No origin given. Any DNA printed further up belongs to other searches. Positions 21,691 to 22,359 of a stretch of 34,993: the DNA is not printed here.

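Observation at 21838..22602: MvhD fused to a winged-helix-like C-terminal extension (two copies)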

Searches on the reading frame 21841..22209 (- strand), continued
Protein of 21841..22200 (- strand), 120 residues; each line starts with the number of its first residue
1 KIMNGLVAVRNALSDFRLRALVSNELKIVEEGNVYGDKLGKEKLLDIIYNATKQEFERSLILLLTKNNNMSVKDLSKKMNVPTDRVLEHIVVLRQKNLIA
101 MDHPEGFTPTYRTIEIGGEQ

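Call 31: search_solved_structures(query=A3, max_evalue=10, show_alignments=2)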
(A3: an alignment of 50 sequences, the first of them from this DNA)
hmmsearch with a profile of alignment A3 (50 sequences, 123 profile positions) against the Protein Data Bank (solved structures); distinct sequences matched with E-value up to 10: 117 (the best 60 are shown).
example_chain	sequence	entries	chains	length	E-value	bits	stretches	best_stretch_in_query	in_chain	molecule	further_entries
4k2e_A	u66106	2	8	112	6.3e-07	32.5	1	57-118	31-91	Transcriptional activator HlyU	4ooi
3jth_A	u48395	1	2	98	7.8e-07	32.2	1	56-118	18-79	Transcription activator HlyU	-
5znx_A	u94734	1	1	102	8.5e-07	32.1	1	56-118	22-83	Transcriptional activator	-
1uly_A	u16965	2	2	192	2.2e-06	30.7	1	60-110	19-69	hypothetical protein PH1932 | hypothetical transcription regulator protein, PH1932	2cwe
2p4w_A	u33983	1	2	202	2.5e-05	27.3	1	58-105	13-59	Transcriptional regulatory protein arsR family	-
1r22_A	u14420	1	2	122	4.5e-05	26.5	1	61-117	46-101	Transcriptional repressor smtB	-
9sgv_A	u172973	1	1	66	8.2e-05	25.7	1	64-104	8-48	Ap3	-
2lkp_A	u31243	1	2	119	8.6e-05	25.6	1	63-108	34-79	HTH-type transcriptional regulator NmtR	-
8qkf_A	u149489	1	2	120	0.00011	25.3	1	63-119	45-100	ArsR family transcriptional regulator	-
13ct_A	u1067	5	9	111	0.0002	24.4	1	63-117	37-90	Transcriptional regulator, ArsR family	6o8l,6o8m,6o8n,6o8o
4lb5_A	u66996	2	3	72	0.0002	24.4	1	55-120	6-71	Protein kinase containing Z-DNA binding domains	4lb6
6o8k_A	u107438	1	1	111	0.00021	24.3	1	63-117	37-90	Transcriptional regulator, ArsR family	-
5j6x_A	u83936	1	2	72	0.00029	23.9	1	54-119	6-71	Z-DNA binding protein kinase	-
4ggg_A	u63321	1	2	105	0.0003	23.8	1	60-116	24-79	Repressor protein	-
1r1u_A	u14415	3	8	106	0.0004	23.4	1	60-114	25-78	repressor protein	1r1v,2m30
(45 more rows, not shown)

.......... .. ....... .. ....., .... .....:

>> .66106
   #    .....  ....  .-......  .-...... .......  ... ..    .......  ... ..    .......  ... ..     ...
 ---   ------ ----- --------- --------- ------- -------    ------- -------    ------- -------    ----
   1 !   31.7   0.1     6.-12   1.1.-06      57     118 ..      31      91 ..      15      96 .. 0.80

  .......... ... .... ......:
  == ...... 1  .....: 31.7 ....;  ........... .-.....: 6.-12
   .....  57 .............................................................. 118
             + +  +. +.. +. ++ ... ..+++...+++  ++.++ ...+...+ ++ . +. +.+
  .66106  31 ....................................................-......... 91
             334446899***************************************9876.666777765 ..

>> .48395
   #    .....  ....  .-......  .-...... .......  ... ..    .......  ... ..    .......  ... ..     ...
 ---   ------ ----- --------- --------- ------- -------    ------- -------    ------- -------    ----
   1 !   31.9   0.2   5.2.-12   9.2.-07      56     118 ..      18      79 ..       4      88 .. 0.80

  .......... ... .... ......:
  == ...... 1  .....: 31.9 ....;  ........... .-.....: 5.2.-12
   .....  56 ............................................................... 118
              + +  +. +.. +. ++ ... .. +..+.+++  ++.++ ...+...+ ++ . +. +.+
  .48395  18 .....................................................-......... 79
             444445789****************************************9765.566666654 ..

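Call 34: find_homologous_proteins(query=A3, max_evalue=0.00001)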
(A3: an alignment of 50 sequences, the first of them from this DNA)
Query A3 (50 sequences) (123 aa, profile of the alignment): 200 proteins with E <= 0.00001 among 2202 candidates; the best 120 are listed.
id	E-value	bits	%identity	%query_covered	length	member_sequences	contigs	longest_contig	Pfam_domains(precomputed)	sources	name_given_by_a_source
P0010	1.4e-37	146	58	98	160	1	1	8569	PF02662.22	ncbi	ncbi:MAG: hydrogenase iron-sulfur subunit, partial [Thermoplasmata archaeon]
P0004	4.1e-36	141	61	93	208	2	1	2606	PF02662.22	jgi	jgi:hypothetical protein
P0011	5.7e-36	141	69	85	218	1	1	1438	PF02662.22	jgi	jgi:F420-non-reducing hydrogenase iron-sulfur subunit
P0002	8.1e-36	140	65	92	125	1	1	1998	-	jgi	jgi:hypothetical protein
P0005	1.2e-35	140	61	97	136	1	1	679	-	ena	-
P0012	1.2e-35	140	58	98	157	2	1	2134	-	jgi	jgi:hypothetical protein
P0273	1.7e-35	139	25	86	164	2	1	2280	PF12840.14,PF01022.27,PF12802.14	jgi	jgi:DNA-binding transcriptional ArsR family regulator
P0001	2.6e-35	139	66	93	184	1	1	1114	PF02662.22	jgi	jgi:hypothetical protein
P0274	6.1e-35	138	25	85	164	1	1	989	PF13412.13,PF08279.19,PF21476.5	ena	-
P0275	1.6e-34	136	24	93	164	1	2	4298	PF13412.13,PF08279.19,PF21476.5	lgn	-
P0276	1.6e-34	136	25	85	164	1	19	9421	PF13412.13,PF08279.19,PF21476.5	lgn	-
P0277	2.1e-34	136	25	90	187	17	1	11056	PF02662.22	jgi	jgi:DNA-binding transcriptional ArsR family regulator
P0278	3.6e-34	135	23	93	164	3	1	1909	PF13412.13,PF08279.19,PF21476.5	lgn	-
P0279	5.4e-34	135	39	93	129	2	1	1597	-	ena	-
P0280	6.1e-34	134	25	85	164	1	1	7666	PF08279.19,PF21476.5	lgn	-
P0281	9.7e-34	134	26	90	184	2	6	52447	PF02662.22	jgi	jgi:DNA-binding transcriptional ArsR family regulator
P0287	9.5e-33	130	25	86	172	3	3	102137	PF01022.27,PF02662.22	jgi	-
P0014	8.4e-31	124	26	79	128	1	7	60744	PF01022.27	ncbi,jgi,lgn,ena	-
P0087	4.4e-30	122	26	86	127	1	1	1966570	-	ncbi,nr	ncbi:MAG: hypothetical protein JSV90_01775 [Methanobacteriota archaeon]|nr:MAG: hypothetical protein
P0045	6.8e-30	121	23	87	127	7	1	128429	PF01022.27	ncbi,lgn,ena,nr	ncbi:MAG: ArsR family transcriptional regulator [Candidatus Thermoplasmatota archaeon]|nr:ArsR famil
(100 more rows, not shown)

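Call 35: find_encoding_contigs(protein=P0287, flank=8000, max_places=2)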
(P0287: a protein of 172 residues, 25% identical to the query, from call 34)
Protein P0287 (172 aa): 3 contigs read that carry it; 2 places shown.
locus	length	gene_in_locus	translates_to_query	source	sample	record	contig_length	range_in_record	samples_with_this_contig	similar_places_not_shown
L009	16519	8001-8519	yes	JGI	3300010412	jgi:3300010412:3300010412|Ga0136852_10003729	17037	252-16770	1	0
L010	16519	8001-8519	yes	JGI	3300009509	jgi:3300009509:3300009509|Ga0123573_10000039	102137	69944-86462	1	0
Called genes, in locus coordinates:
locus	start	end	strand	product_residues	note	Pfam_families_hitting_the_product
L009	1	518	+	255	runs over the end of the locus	?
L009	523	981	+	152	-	PF13183:Fer4_8, PF13237:Fer4_10, PF13187:Fer4_9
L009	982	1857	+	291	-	PF02754:CCG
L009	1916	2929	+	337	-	PF01134:GIDA (faint), PF01266:DAO, PF01494:FAD_binding_3 (faint), PF03486:HI0933_like (faint), PF07992:Pyr_redox_2, PF12831:FAD_oxidored (faint), PF13450:NAD_binding_8 (weak), PF13738:Pyr_redox_3 (weak), +1 more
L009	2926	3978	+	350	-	PF12838:Fer4_7 (weak), PF13183:Fer4_8, PF13187:Fer4_9, PF13237:Fer4_10 (weak), PF02754:CCG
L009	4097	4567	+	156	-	PF13187:Fer4_9 (faint), PF13183:Fer4_8, PF13237:Fer4_10 (faint), PF13534:Fer4_17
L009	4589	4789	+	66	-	PF07992:Pyr_redox_2 (weak), PF00070:Pyr_redox (weak), PF01266:DAO (weak), PF12831:FAD_oxidored, PF13450:NAD_binding_8 (weak)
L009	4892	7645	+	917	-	PF00890:FAD_binding_2, PF01266:DAO (weak), PF07992:Pyr_redox_2, PF12831:FAD_oxidored (weak), PF13450:NAD_binding_8, PF12838:Fer4_7, PF13187:Fer4_9 (weak), PF14697:Fer4_21, +4 more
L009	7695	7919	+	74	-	PF02662:FlpD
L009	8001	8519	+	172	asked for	PF02662:FlpD (weak), PF01022:HTH_5 (weak)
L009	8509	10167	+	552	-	PF00070:Pyr_redox (faint), PF00890:FAD_binding_2 (faint), PF13738:Pyr_redox_3 (weak), PF14691:Fer4_20, PF01266:DAO (weak), PF07992:Pyr_redox_2, PF13450:NAD_binding_8, PF13738:Pyr_redox_3 (weak), +7 more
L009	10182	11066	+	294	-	-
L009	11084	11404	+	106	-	PF12797:Fer4_2 (faint), PF12837:Fer4_6 (faint), PF12838:Fer4_7 (faint)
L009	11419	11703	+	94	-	PF02597:ThiS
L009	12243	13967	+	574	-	PF00140:Sigma70_r1_2, PF04546:Sigma70_ner (weak), PF04542:Sigma70_r2, PF04539:Sigma70_r3, PF04545:Sigma70_r4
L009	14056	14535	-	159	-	-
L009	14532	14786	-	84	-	PF13649:Methyltransf_25 (weak)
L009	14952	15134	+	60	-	PF12728:HTH_17, PF00376:MerR (faint), PF13411:MerR_1 (weak)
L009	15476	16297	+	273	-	PF05552:MS_channel_1st_1, PF21088:MS_channel_1st, PF00924:MS_channel_2nd, PF21082:MS_channel_3rd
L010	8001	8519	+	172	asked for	PF02662:FlpD (weak), PF01022:HTH_5 (weak)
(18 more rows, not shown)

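Call 36: find_encoding_contigs(protein=P0281, flank=8000, max_places=2)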
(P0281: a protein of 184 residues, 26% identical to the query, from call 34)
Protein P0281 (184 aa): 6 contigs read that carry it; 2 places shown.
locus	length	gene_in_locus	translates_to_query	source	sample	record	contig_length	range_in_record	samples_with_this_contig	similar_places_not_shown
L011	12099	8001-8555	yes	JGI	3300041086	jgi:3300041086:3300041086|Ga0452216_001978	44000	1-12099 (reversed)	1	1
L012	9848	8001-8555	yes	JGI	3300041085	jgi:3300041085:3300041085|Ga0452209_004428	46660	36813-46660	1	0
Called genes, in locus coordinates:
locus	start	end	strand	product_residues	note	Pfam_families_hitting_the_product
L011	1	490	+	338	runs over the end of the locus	PF00890:FAD_binding_2 (faint), PF01494:FAD_binding_3 (weak), PF07992:Pyr_redox_2, PF12831:FAD_oxidored, PF13450:NAD_binding_8 (faint)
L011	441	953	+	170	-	PF13237:Fer4_10, PF13183:Fer4_8, PF13187:Fer4_9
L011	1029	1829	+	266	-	PF02754:CCG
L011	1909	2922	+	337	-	PF00070:Pyr_redox (faint), PF01134:GIDA (faint), PF01266:DAO (weak), PF03486:HI0933_like (faint), PF07992:Pyr_redox_2, PF13450:NAD_binding_8 (faint), PF13454:NAD_binding_9 (faint), PF13738:Pyr_redox_3 (weak)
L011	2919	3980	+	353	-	PF12838:Fer4_7 (weak), PF13183:Fer4_8, PF13187:Fer4_9, PF13237:Fer4_10 (weak), PF02754:CCG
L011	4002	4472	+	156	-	PF13187:Fer4_9 (faint), PF13183:Fer4_8, PF13237:Fer4_10 (faint), PF13534:Fer4_17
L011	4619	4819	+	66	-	PF07992:Pyr_redox_2 (weak), PF00070:Pyr_redox (weak), PF01266:DAO (weak), PF12831:FAD_oxidored, PF13450:NAD_binding_8 (weak)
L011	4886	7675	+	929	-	PF00037:Fer4 (weak), PF00890:FAD_binding_2 (weak), PF01266:DAO (weak), PF07992:Pyr_redox_2, PF12831:FAD_oxidored (weak), PF13450:NAD_binding_8, PF12838:Fer4_7, PF14697:Fer4_21, +7 more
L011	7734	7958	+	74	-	PF02662:FlpD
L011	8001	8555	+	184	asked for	PF02662:FlpD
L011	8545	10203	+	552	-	PF00070:Pyr_redox (faint), PF00890:FAD_binding_2 (faint), PF01946:Thi4 (faint), PF13738:Pyr_redox_3 (weak), PF14691:Fer4_20, PF01266:DAO (weak), PF07992:Pyr_redox_2, PF13450:NAD_binding_8, +3 more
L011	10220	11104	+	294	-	-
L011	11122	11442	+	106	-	PF12837:Fer4_6 (faint), PF12838:Fer4_7 (faint)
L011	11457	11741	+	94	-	PF02597:ThiS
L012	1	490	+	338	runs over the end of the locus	PF00890:FAD_binding_2 (faint), PF01494:FAD_binding_3 (weak), PF07992:Pyr_redox_2, PF12831:FAD_oxidored, PF13450:NAD_binding_8 (faint)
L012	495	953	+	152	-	PF13183:Fer4_8, PF13237:Fer4_10, PF13187:Fer4_9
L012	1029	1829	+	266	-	PF02754:CCG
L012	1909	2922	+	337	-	PF00070:Pyr_redox (faint), PF01134:GIDA (faint), PF01266:DAO (weak), PF03486:HI0933_like (faint), PF07992:Pyr_redox_2, PF13450:NAD_binding_8 (faint), PF13454:NAD_binding_9 (faint), PF13738:Pyr_redox_3 (weak)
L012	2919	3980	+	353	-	PF12838:Fer4_7 (weak), PF13183:Fer4_8, PF13187:Fer4_9, PF13237:Fer4_10 (weak), PF02754:CCG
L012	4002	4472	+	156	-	PF13187:Fer4_9 (faint), PF13183:Fer4_8, PF13237:Fer4_10 (faint), PF13534:Fer4_17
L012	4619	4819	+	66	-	PF07992:Pyr_redox_2 (weak), PF00070:Pyr_redox (weak), PF01266:DAO (weak), PF12831:FAD_oxidored, PF13450:NAD_binding_8 (weak)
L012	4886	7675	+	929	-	PF00037:Fer4 (weak), PF00890:FAD_binding_2 (weak), PF01266:DAO (weak), PF07992:Pyr_redox_2, PF12831:FAD_oxidored (weak), PF13450:NAD_binding_8, PF12838:Fer4_7, PF14697:Fer4_21, +7 more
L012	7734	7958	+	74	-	PF02662:FlpD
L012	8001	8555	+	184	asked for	PF02662:FlpD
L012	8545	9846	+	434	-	?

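Call 56: list_cluster_members(proteins=[P0124, P0147, P0185, P0210, P0232, P0246, P0252, P0168, P0257, P0158])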
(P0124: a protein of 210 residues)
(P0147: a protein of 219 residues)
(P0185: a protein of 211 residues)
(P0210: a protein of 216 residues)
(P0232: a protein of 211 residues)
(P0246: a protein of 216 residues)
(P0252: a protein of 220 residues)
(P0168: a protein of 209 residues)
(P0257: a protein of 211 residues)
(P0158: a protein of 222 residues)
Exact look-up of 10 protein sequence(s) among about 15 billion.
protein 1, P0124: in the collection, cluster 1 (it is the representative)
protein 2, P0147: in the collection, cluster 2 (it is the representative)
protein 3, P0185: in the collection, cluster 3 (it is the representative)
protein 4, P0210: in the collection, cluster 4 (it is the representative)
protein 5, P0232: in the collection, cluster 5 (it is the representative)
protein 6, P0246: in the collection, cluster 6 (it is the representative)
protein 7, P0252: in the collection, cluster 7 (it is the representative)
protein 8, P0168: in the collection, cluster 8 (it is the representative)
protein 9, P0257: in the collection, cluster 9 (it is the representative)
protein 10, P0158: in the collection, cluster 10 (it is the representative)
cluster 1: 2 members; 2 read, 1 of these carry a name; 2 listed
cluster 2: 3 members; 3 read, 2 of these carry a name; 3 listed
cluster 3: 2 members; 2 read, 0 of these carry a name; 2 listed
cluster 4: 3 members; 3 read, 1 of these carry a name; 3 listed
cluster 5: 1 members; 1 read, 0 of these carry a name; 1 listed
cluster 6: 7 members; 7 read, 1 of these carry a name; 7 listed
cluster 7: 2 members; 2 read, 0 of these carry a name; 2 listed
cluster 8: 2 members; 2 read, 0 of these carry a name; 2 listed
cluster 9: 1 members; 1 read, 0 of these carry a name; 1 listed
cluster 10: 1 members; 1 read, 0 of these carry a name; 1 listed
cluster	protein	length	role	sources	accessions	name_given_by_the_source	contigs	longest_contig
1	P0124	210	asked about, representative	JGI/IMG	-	coenzyme F420-reducing hydrogenase delta subunit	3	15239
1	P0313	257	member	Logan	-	-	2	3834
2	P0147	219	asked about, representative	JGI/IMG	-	coenzyme F420-reducing hydrogenase delta subunit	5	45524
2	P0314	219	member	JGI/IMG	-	coenzyme F420-reducing hydrogenase delta subunit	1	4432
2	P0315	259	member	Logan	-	-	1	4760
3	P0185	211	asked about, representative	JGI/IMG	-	-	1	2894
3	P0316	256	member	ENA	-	-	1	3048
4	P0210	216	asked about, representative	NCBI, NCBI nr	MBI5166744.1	MAG: hydrogenase iron-sulfur subunit [candidate division NC10 bacterium] | hydrogenase iron-sulfur subunit [candidate division NC10 bacterium]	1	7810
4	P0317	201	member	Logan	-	-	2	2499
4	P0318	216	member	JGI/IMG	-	-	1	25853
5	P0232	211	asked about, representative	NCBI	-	-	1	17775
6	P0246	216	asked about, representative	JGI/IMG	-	-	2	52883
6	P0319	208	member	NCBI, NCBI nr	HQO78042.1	MAG TPA: hydrogenase iron-sulfur subunit, partial [Thermodesulfobacteriota bacterium] | hydrogenase iron-sulfur subunit [Thermodesulfobacteriota bacterium]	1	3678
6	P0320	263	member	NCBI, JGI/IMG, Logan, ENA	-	-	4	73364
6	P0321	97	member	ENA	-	-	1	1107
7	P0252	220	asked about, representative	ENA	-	-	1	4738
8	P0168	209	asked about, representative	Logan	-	-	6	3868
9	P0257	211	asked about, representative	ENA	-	-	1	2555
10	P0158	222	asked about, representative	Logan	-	-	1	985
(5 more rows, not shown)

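Call 67: search_protein_families(library=pfam, alignment_id=A3, max_evalue=0.01)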
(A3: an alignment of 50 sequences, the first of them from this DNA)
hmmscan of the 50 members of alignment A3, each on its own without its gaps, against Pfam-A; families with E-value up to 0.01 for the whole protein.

A. member 1, seq(123 aa): 5 families
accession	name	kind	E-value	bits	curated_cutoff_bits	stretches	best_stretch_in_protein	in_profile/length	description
PF04760.21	IF2_N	-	0.0011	19.2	25.3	1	71-92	2-23/53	Translation initiation factor IF-2, N-terminal region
PF13412.12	HTH_24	-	0.0014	18.6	21.9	1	58-102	3-47/48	Winged helix-turn-helix DNA-binding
PF21476.4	PF0610-like_N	-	0.002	18.7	33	1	64-95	7-37/50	PF0610-like, N-terminal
PF01978.25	TrmB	-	0.0041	17.4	25.6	1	64-116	15-64/68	Sugar-specific transcriptional regulator TrmB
PF01022.26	HTH_5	-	0.0098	16.2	22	0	61-102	4-45/47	Bacterial regulatory protein, arsR family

B. families by the number of members that match (of 50 scanned): 34 families (the first 25 are shown)
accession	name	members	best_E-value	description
PF21476.4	PF0610-like_N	28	4e-07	PF0610-like, N-terminal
PF01022.26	HTH_5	24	8.6e-06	Bacterial regulatory protein, arsR family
PF12840.13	HTH_20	13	1.2e-06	Helix-turn-helix domain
PF01978.25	TrmB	11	0.00033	Sugar-specific transcriptional regulator TrmB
PF09339.16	HTH_IclR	9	6.8e-05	IclR helix-turn-helix domain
PF13412.12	HTH_24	7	1.6e-05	Winged helix-turn-helix DNA-binding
PF24270.1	HTH_Cmi2_C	7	0.0019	Cmi2, C-terminal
PF12802.13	MarR_2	6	8.4e-05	MarR family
PF08279.18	HTH_11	5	2.4e-05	HTH domain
PF17782.7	DprA_WH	5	7.1e-05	DprA winged helix domain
PF25212.1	HVO_A0114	4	0.00033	HVO_A0114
PF14493.12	HTH_40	3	0.00036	Helix-turn-helix domain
PF01726.22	LexA_DNA_bind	3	0.00048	LexA DNA binding domain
PF13551.12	HTH_29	2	0.0004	Winged helix-turn helix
PF08221.17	HTH_9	2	0.00077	RNA polymerase III subunit RPC82 helix-turn-helix domain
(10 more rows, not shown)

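Call 72: find_encoding_contigs(protein=P0014, flank=2000, max_places=4)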
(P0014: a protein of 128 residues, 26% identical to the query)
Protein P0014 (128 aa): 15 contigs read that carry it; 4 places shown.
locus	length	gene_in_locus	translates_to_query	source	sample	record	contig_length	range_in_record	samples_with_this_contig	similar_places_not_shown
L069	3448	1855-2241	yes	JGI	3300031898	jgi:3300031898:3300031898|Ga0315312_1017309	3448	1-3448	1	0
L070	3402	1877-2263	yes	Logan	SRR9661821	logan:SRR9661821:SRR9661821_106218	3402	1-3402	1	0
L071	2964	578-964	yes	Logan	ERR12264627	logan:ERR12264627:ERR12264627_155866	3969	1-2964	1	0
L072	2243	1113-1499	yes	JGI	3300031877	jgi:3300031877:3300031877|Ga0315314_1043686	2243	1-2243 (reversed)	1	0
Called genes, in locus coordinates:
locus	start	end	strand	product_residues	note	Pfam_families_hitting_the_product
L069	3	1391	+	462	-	?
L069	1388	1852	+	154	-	PF02662:FlpD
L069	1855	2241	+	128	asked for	PF01022:HTH_5 (weak)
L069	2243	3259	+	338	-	PF01058:Oxidored_q6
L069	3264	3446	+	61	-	?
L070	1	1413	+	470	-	?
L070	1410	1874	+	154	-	PF02662:FlpD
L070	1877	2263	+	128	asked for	PF01022:HTH_5 (weak)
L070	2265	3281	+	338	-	PF01058:Oxidored_q6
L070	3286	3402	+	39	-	?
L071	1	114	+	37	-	?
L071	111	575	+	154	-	PF02662:FlpD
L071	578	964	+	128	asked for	PF01022:HTH_5 (weak)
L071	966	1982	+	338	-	PF01058:Oxidored_q6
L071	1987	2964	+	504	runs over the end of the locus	PF27537:HoxH, PF00374:NiFeSe_Hases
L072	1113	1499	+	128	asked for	PF01022:HTH_5 (weak)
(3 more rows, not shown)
